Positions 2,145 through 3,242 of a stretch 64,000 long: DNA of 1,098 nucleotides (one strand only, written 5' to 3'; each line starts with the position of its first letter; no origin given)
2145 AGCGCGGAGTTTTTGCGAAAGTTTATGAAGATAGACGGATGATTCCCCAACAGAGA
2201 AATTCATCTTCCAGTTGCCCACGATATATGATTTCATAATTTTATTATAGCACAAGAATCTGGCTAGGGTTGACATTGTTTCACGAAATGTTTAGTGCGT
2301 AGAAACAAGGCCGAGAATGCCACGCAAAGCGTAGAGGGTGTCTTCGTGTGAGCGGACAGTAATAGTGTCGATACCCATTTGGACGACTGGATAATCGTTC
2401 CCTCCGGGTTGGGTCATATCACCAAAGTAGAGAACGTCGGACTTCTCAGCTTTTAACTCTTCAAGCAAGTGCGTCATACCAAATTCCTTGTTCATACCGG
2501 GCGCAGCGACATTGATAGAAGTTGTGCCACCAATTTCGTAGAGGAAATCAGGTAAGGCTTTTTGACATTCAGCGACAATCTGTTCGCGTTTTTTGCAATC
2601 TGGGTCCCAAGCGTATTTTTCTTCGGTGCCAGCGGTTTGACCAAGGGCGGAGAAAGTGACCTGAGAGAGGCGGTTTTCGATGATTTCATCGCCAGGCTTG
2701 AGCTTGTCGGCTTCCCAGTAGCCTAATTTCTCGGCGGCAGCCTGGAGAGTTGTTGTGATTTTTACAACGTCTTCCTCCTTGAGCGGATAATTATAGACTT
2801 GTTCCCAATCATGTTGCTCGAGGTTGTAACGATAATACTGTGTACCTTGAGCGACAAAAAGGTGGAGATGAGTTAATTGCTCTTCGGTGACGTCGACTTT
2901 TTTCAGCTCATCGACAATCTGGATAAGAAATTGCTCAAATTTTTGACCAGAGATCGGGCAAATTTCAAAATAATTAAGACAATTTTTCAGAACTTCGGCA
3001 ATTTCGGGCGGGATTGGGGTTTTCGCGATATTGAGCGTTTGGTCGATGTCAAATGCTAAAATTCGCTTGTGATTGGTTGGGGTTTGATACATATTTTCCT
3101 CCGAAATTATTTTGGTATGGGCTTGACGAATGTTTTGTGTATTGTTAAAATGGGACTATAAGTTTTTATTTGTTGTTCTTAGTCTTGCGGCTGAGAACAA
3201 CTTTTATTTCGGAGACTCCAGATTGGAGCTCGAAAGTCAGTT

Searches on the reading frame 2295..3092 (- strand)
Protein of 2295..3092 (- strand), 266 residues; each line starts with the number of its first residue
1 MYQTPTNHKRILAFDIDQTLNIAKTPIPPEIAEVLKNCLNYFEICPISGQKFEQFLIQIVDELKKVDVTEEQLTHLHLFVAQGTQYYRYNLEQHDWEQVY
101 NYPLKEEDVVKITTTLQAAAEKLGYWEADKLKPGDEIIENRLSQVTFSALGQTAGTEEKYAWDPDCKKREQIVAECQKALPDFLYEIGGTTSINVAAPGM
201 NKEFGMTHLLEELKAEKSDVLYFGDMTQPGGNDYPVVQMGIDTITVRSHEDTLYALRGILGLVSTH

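Call 27: find_encoding_contigs(protein=window:2295-3092:-, flank=10000, max_places=10)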
Protein window:2295-3092:- (266 aa): 6 contigs read that carry it; 5 places shown.
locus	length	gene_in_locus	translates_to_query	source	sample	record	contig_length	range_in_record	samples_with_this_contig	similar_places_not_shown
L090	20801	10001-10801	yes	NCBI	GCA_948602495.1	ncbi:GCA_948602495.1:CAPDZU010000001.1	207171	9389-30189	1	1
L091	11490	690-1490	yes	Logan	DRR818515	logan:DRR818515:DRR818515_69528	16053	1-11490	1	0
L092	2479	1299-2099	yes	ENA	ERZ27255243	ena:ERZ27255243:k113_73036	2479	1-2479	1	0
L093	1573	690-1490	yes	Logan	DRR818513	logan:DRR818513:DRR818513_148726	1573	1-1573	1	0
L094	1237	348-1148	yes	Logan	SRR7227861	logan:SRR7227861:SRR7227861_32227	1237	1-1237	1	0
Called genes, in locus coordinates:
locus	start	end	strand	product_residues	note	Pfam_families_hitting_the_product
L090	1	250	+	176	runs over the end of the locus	PF01025:GrpE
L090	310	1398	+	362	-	PF09364:XFP_N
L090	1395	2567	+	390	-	PF03894:XFP, PF09363:XFP_C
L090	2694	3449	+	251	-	PF18477:PIN_9 (faint)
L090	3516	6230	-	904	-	PF00912:Transgly, PF00905:Transpeptidase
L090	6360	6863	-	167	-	-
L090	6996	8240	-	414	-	PF00579:tRNA-synt_1b, PF22421:SYY_C-terminal, PF01479:S4 (weak)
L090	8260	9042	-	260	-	-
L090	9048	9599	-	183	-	-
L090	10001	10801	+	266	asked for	PF08282:Hydrolase_3 (weak), PF03332:PMM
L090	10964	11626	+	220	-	PF00121:TIM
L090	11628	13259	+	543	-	-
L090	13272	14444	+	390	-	-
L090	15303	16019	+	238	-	PF12844:HTH_19 (weak), PF13560:HTH_31, PF01381:HTH_3, PF13274:SocA_Panacea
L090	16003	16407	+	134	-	-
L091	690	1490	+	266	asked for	PF08282:Hydrolase_3 (weak), PF03332:PMM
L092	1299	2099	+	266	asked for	PF08282:Hydrolase_3 (weak), PF03332:PMM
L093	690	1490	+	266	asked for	PF08282:Hydrolase_3 (weak), PF03332:PMM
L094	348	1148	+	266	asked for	PF08282:Hydrolase_3 (weak), PF03332:PMM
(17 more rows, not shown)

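Call 56: find_homologous_proteins(query=window:2295-3092:-, max_evalue=1e-30)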
Query window:2295-3092:- (266 aa): 3777 proteins with E <= 1e-30 among 4805 candidates; the best 120 are listed.
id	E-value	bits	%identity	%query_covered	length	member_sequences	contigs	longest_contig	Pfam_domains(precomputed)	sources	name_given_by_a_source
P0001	4.5e-174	595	98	100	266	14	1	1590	PF03332.20,PF08282.19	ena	-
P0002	8.6e-172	588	97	100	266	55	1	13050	PF03332.20,PF08282.19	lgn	-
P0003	1.4e-160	551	91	99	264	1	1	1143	PF03332.20,PF08282.19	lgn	-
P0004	2.6e-157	540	89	99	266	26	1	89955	PF03332.20,PF08282.19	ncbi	-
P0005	1.1e-153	528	86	99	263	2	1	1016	PF03332.20,PF08282.19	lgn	-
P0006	2.3e-153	527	88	98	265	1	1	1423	PF03332.20,PF08282.19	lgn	-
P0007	1.1e-151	522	85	99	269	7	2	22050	PF03332.20,PF08282.19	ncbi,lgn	-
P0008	1.2e-150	518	87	97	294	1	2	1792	PF03332.20,PF08282.19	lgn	-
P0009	3.7e-150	517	88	96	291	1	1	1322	PF03332.20,PF08282.19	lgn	-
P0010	8.3e-150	515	87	96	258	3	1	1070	PF03332.20,PF08282.19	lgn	-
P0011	1.4e-149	515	87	97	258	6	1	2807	PF03332.20,PF08282.19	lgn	-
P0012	4.9e-149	513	82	100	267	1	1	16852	PF03332.20,PF08282.19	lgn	-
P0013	1.1e-148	512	86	96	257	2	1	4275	PF03332.20,PF08282.19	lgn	-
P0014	6.0e-148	509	87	96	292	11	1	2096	PF03332.20,PF08282.19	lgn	-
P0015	1.6e-146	505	83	99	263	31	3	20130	PF03332.20,PF08282.19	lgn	-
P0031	1.0e-143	496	81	99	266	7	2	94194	PF03332.20,PF08282.19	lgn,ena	-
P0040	4.2e-141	487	83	96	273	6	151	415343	PF03332.20,PF08282.19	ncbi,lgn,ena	-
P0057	2.5e-138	478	78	100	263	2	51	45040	PF03332.20,PF08282.19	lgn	-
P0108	2.3e-134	465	75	99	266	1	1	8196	PF03332.20,PF08282.19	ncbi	-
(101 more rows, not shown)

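Call 57: find_encoding_contigs(protein=P0004, flank=3000, max_places=4)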
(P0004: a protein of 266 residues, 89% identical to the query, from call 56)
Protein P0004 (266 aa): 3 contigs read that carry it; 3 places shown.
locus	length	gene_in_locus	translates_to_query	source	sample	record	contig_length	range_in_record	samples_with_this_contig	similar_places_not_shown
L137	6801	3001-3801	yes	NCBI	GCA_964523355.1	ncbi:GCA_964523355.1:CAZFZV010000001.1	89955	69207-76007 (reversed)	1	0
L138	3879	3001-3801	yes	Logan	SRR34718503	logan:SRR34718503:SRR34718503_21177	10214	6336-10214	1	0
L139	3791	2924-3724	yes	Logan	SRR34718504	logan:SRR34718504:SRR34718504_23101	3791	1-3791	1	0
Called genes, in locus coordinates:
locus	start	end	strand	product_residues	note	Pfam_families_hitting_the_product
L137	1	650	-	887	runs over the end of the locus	PF00912:Transgly, PF00905:Transpeptidase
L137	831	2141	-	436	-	PF00579:tRNA-synt_1b, PF22421:SYY_C-terminal, PF01479:S4 (weak)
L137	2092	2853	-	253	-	-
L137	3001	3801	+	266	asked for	PF08282:Hydrolase_3 (weak), PF03332:PMM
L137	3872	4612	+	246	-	PF00121:TIM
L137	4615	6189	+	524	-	-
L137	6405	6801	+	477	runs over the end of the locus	PF04326:SLFN_AlbA_2, PF13749:HATPase_c_4, PF12802:MarR_2 (weak)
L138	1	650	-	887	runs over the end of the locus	PF00912:Transgly, PF00905:Transpeptidase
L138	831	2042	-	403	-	PF00579:tRNA-synt_1b, PF22421:SYY_C-terminal, PF01479:S4 (weak)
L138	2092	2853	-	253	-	-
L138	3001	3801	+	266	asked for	PF08282:Hydrolase_3 (weak), PF03332:PMM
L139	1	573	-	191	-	?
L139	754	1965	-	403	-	PF00579:tRNA-synt_1b, PF22421:SYY_C-terminal, PF01479:S4 (weak)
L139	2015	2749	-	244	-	-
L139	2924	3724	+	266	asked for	PF08282:Hydrolase_3 (weak), PF03332:PMM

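Call 58: find_encoding_contigs(protein=P0007, flank=3000, max_places=4)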
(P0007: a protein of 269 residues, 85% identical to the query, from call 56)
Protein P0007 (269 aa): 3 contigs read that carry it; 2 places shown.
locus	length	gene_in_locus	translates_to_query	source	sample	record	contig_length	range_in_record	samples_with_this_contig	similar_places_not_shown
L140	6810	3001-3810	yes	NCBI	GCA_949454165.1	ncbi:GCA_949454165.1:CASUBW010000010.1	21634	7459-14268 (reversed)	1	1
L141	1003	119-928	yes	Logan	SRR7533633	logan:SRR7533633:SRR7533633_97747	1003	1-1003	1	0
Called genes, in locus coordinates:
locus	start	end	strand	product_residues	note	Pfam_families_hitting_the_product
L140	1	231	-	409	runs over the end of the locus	PF00579:tRNA-synt_1b, PF22421:SYY_C-terminal, PF01479:S4 (weak)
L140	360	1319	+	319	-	PF03706:LPG_synthase_TM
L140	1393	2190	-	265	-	-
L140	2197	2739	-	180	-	-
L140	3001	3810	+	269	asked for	PF08282:Hydrolase_3 (weak), PF03332:PMM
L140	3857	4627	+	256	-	PF00121:TIM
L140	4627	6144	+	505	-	-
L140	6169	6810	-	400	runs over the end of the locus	-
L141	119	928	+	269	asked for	PF08282:Hydrolase_3 (weak), PF03332:PMM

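Call 59: find_encoding_contigs(protein=P0031, flank=3000, max_places=4)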
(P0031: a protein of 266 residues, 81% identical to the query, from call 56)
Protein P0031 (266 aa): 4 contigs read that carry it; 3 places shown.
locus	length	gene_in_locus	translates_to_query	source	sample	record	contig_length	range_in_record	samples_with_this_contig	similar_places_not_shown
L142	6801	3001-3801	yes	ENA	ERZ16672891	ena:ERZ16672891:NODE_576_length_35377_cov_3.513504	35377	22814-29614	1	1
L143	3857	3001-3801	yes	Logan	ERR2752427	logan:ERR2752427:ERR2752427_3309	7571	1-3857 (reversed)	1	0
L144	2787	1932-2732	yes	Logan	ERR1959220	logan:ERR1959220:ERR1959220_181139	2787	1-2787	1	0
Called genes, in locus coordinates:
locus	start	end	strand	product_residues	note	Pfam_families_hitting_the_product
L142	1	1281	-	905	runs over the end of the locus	PF00912:Transgly, PF00905:Transpeptidase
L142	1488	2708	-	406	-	PF00579:tRNA-synt_1b, PF22421:SYY_C-terminal, PF01479:S4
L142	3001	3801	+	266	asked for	PF08282:Hydrolase_3 (weak), PF03332:PMM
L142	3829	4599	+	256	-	PF00121:TIM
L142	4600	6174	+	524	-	-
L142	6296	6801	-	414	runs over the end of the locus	-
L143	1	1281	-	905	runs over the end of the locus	PF00912:Transgly, PF00905:Transpeptidase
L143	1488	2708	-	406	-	PF00579:tRNA-synt_1b, PF22421:SYY_C-terminal, PF01479:S4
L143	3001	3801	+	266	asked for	PF08282:Hydrolase_3 (weak), PF03332:PMM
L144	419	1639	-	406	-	PF00579:tRNA-synt_1b, PF22421:SYY_C-terminal, PF01479:S4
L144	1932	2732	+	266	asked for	PF08282:Hydrolase_3 (weak), PF03332:PMM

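Call 60: find_encoding_contigs(protein=P0040, flank=3000, max_places=4)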
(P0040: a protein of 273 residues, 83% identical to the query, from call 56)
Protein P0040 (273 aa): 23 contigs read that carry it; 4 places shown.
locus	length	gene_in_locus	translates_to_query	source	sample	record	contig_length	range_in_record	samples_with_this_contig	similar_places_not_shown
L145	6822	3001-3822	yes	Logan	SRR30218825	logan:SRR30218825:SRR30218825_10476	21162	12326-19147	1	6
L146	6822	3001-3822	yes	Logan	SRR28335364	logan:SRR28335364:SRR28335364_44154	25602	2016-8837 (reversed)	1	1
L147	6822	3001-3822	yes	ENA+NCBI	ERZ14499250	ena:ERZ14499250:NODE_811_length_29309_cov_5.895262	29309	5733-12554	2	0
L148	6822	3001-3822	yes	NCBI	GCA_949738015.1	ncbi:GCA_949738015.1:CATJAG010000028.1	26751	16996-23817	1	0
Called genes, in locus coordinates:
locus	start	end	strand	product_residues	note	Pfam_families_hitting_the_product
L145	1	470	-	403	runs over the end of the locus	PF00579:tRNA-synt_1b, PF22421:SYY_C-terminal, PF01479:S4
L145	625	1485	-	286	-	-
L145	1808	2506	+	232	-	-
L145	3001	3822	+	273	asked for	PF08282:Hydrolase_3 (faint), PF03332:PMM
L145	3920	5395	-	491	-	-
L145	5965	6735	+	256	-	PF00121:TIM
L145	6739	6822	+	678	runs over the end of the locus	-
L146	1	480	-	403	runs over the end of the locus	PF00579:tRNA-synt_1b, PF22421:SYY_C-terminal, PF01479:S4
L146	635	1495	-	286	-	-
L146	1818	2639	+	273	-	-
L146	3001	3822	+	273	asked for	PF08282:Hydrolase_3 (faint), PF03332:PMM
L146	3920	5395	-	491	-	-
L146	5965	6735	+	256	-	PF00121:TIM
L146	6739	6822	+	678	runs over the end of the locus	-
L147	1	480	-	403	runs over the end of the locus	PF00579:tRNA-synt_1b, PF22421:SYY_C-terminal, PF01479:S4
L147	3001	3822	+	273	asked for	PF08282:Hydrolase_3 (faint), PF03332:PMM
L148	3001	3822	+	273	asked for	PF08282:Hydrolase_3 (faint), PF03332:PMM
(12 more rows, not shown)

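Call 78: find_encoding_contigs(protein=P0057, flank=1500, max_places=3)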
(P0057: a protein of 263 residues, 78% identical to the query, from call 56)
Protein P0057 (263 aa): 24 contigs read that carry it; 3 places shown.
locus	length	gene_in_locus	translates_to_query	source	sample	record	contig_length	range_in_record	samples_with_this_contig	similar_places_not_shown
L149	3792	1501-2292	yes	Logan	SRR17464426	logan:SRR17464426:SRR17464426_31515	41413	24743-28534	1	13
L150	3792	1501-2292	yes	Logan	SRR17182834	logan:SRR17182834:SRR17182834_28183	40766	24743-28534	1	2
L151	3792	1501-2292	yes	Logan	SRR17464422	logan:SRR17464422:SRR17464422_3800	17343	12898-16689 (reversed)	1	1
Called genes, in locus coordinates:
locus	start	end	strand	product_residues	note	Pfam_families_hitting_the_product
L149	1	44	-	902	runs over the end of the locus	PF00912:Transgly, PF00905:Transpeptidase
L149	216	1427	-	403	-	PF00579:tRNA-synt_1b, PF22421:SYY_C-terminal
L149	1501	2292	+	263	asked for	PF08282:Hydrolase_3 (weak), PF03332:PMM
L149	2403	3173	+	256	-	PF00121:TIM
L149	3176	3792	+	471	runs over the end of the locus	-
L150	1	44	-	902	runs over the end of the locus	PF00912:Transgly, PF00905:Transpeptidase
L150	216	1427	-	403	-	PF00579:tRNA-synt_1b, PF22421:SYY_C-terminal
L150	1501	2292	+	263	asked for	PF08282:Hydrolase_3 (weak), PF03332:PMM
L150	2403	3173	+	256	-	PF00121:TIM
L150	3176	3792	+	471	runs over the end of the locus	-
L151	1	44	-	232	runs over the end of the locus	?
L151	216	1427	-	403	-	PF00579:tRNA-synt_1b, PF22421:SYY_C-terminal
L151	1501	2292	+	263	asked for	PF08282:Hydrolase_3 (weak), PF03332:PMM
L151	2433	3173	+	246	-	PF00121:TIM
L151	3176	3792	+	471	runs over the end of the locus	-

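Call 79: find_encoding_contigs(protein=P0108, flank=1500, max_places=3)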
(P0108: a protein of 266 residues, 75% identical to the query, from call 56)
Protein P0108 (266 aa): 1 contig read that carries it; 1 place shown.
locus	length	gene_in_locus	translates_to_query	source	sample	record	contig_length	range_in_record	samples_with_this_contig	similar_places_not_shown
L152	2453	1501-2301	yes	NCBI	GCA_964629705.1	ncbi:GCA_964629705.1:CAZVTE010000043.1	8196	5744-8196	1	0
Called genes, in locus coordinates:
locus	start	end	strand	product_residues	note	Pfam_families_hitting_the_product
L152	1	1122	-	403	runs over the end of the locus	PF00579:tRNA-synt_1b, PF22421:SYY_C-terminal, PF01479:S4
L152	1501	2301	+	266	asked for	PF08282:Hydrolase_3 (faint), PF03332:PMM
